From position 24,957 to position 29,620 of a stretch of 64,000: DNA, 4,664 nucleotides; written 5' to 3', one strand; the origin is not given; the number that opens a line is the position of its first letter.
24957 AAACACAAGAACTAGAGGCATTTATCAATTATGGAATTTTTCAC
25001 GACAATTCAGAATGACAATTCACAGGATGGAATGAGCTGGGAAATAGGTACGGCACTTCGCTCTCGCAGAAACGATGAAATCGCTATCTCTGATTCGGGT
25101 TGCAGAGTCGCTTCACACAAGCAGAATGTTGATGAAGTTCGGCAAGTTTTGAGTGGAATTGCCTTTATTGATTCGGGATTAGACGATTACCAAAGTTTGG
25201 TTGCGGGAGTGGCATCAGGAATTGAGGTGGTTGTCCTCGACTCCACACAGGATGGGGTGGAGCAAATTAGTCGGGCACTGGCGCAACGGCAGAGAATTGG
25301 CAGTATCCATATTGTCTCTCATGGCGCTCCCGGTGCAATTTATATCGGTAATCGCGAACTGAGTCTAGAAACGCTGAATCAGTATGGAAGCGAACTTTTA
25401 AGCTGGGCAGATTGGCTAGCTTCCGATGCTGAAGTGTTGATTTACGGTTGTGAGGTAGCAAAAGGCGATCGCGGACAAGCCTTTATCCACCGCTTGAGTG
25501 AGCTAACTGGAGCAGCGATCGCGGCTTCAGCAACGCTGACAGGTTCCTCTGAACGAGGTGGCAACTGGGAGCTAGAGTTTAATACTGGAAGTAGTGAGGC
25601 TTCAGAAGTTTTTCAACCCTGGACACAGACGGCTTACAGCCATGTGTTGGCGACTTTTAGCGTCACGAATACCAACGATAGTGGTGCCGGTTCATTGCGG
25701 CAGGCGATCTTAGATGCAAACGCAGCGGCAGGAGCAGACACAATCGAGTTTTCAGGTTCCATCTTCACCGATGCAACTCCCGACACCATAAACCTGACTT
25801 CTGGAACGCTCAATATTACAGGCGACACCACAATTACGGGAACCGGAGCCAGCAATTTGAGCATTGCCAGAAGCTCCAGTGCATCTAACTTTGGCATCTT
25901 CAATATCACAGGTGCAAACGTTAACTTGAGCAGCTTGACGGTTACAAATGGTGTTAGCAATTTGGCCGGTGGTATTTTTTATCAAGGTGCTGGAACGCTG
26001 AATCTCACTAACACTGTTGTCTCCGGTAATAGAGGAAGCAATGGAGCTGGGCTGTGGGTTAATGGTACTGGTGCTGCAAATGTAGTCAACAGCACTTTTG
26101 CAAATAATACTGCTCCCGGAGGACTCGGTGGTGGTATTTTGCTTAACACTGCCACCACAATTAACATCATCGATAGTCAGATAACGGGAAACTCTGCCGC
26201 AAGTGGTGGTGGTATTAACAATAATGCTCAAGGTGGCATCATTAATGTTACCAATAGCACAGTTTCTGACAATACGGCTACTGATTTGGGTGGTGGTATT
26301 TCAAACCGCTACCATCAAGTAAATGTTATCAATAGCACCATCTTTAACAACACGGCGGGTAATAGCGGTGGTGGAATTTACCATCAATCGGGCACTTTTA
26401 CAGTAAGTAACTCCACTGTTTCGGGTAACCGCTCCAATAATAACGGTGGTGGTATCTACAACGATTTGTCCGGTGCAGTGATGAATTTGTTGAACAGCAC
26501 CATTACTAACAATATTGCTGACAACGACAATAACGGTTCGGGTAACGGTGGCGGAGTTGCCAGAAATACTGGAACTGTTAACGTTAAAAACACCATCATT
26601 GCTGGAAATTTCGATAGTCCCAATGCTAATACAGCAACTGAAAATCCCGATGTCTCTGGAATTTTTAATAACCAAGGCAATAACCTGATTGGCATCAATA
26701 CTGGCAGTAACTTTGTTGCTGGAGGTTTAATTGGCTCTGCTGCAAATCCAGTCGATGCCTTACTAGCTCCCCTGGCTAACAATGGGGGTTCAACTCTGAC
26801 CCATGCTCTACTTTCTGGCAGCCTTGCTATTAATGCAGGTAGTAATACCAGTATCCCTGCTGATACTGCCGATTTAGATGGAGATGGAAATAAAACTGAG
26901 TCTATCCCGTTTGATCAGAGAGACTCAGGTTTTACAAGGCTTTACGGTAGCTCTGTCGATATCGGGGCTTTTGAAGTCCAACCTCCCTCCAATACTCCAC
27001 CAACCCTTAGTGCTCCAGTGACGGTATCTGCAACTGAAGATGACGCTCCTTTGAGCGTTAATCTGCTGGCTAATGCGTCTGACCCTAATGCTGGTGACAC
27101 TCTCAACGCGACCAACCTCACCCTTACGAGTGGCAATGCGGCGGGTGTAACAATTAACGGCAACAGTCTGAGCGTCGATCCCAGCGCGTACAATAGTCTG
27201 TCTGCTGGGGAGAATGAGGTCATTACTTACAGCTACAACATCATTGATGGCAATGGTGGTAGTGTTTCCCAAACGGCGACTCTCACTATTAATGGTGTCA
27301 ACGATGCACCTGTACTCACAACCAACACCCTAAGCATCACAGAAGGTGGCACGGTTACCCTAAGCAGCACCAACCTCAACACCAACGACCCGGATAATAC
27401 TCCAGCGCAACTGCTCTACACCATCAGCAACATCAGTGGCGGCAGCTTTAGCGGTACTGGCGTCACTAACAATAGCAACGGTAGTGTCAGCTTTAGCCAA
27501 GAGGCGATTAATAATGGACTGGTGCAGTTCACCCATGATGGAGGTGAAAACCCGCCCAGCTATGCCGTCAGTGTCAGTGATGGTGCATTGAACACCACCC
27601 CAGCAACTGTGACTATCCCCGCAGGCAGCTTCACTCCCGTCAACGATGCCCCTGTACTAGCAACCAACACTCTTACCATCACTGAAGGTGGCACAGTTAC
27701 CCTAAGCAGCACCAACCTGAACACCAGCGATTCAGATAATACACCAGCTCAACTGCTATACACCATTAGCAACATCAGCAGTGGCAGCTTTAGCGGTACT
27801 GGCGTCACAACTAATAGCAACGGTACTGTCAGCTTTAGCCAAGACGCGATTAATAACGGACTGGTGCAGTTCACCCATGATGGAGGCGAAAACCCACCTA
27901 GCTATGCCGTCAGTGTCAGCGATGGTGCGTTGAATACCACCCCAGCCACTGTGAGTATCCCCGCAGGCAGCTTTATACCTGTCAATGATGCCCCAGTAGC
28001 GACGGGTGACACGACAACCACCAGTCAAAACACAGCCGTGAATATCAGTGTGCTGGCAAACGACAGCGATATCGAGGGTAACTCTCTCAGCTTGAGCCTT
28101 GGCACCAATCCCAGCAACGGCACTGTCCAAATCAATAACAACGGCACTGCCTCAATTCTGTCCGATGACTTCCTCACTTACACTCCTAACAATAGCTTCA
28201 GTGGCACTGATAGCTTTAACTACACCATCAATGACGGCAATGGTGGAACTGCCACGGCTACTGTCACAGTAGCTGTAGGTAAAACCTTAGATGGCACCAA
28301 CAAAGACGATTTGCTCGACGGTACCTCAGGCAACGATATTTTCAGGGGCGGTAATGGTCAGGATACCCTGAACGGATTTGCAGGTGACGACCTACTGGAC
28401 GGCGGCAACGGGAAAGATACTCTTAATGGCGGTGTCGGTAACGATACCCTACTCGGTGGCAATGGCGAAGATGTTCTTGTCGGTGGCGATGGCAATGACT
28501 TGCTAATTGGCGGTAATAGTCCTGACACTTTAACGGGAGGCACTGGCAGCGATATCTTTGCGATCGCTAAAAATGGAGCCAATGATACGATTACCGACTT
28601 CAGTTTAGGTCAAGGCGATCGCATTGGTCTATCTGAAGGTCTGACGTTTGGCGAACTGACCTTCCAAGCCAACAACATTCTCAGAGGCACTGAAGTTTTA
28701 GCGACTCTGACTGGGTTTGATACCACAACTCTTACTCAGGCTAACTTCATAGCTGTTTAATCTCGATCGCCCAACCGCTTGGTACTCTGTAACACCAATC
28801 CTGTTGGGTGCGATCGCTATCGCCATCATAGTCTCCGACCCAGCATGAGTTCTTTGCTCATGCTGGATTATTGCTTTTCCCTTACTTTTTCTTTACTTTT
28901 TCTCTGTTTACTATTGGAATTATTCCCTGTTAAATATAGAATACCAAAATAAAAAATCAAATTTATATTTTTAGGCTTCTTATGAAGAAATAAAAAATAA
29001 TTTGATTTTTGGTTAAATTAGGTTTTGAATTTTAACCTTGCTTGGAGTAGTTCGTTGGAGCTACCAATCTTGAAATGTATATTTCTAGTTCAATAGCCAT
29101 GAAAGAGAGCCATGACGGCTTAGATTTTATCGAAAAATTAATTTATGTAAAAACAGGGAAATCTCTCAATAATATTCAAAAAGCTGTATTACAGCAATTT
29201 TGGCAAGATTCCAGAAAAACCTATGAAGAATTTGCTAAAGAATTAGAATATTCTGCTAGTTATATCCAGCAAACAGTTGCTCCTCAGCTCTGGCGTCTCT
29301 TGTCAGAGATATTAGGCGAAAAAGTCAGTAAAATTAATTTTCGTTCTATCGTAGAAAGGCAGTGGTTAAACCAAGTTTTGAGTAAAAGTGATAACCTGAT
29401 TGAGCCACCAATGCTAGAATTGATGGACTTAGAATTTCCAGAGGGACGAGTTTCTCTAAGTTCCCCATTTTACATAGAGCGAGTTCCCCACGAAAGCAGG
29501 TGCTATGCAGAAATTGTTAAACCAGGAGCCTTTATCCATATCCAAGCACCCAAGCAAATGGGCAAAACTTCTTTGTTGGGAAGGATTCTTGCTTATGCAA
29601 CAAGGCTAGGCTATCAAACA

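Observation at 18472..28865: Tandem cassette: two giant RTX/cadherin-like secreted proteins, each behind its own copy of a conserved ~650-bp leader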

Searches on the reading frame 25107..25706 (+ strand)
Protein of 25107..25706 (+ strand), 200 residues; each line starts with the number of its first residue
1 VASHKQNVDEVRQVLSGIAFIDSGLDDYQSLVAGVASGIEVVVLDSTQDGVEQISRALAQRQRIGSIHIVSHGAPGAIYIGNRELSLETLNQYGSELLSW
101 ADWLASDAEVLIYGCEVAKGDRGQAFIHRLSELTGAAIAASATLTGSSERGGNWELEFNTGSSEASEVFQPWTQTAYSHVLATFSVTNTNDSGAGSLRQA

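Call 41: predict_structure(alignment_id=A4)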
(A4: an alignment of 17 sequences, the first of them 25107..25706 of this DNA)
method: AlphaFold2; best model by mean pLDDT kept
length: 200 residues; sequences in the alignment: 17
mean_pLDDT: 78.7   pTM: 0.77
mean pLDDT of the five models: 78.7, 77.4, 76.2, 73.9, 73.7
residues with pLDDT >= 90: 83; 70-90: 63; 50-70: 22; < 50: 32
segments of 3 or more residues with pLDDT < 50: 1-12, 179-189, 194-200
pLDDT, mean of each block of 10 residues (from residue 1): 36 72 88 88 94 92 89 92 91 91 83 92 96 92 76 82 70 61 43 48
secondary structure, 60 per line:
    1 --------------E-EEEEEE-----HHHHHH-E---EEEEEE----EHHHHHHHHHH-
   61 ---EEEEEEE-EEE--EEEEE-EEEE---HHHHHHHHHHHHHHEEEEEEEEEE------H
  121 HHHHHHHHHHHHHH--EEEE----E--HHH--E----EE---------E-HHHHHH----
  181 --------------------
elements in order: E17-22 H28-33 E39-44 H50-59 E64-70 E72-74 E77-81 E83-86 H90-103 E104-113 H120-134 E137-140 H171-176

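Call 49: search_solved_structures(query=A4, max_evalue=1, show_alignments=2)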
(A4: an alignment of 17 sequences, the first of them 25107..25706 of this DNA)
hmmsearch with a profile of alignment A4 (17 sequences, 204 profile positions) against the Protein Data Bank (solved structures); distinct sequences matched with E-value up to 1: 1.
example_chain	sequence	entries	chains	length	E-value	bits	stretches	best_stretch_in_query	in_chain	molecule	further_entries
9qpe_G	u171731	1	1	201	0.08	15.8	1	63-126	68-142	DUF4347 domain-containing protein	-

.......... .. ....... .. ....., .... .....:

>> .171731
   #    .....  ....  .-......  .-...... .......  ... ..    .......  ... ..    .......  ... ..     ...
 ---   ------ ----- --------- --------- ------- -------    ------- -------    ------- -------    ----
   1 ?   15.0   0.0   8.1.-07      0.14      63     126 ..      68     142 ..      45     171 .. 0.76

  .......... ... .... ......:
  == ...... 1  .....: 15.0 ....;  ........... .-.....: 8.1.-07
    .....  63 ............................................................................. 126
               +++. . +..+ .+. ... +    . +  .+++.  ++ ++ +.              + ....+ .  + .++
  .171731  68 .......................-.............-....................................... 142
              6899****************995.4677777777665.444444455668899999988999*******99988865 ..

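Call 107: search_protein_representatives(alignment_id=A4)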
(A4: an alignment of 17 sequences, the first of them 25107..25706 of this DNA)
Query: 17 sequences, 204 profile positions. Proteins with E-value up to 0.001 (for the whole library): 17175; up to 1e-10: 14438; up to 1e-30: 9761. The best 150 are listed.
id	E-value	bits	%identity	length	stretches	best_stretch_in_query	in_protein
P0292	3.0e-113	392.7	-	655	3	9-185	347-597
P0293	8.0e-112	388.1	-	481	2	9-192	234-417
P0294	3.0e-103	360.1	-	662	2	9-197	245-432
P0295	4.4e-100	349.8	-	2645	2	6-203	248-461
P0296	3.2e-97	340.4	-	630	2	11-194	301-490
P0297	1.0e-96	338.8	-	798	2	3-190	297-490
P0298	6.7e-95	332.9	-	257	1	2-204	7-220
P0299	1.6e-94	331.6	-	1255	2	10-182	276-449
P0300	2.6e-94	330.9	-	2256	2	6-200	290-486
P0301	2.5e-93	327.7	-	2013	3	6-201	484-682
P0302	6.3e-93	326.4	-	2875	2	8-184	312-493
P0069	1.5e-92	325.2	-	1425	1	5-204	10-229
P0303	1.8e-92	324.9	-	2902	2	3-196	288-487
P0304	4.2e-92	323.7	-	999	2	12-182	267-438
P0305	8.3e-92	322.7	-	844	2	8-182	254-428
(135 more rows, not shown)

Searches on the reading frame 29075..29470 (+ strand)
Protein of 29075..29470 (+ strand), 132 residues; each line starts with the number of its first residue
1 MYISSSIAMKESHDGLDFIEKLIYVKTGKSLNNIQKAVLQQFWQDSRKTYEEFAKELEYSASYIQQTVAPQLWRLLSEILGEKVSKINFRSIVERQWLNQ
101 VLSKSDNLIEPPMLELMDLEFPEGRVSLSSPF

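Call 59: search_protein_families(library=pfam, proteins=[window:29075-29470:+], max_evalue=10)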
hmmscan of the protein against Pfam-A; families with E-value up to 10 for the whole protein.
window:29075-29470:+ (132 aa): 8 families
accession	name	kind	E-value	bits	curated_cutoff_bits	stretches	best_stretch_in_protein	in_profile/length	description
PF14750.11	INTS2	-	0.019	13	25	1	15-116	710-811/1050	Integrator complex subunit 2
PF10890.13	Cyt_b-c1_8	-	0.032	15.1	24.3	1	55-85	9-39/72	Cytochrome b-c1 complex subunit 8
PF21906.2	NrtR_WHD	-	0.042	14.4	27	1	70-99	12-42/61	NrtR DNA-binding winged helix domain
PF16749.10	Arteri_nsp7a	-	0.084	13.5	27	1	4-44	2-41/130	Arterivirus nonstructural protein 7 alpha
PF25457.1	IRF-2BP1_2_M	-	0.1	12.4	23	1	36-98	99-158/162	IRF-2BP1/2 middle domain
PF08721.17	Tn7_Tnp_TnsA_C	-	0.11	13.4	23.4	1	30-76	28-74/83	TnsA endonuclease C terminal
PF04545.22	Sigma70_r4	-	0.13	12.2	24.1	1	30-66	4-39/50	Sigma-70, region 4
PF13560.12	HTH_31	-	0.23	12.2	27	1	40-66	7-33/64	Helix-turn-helix domain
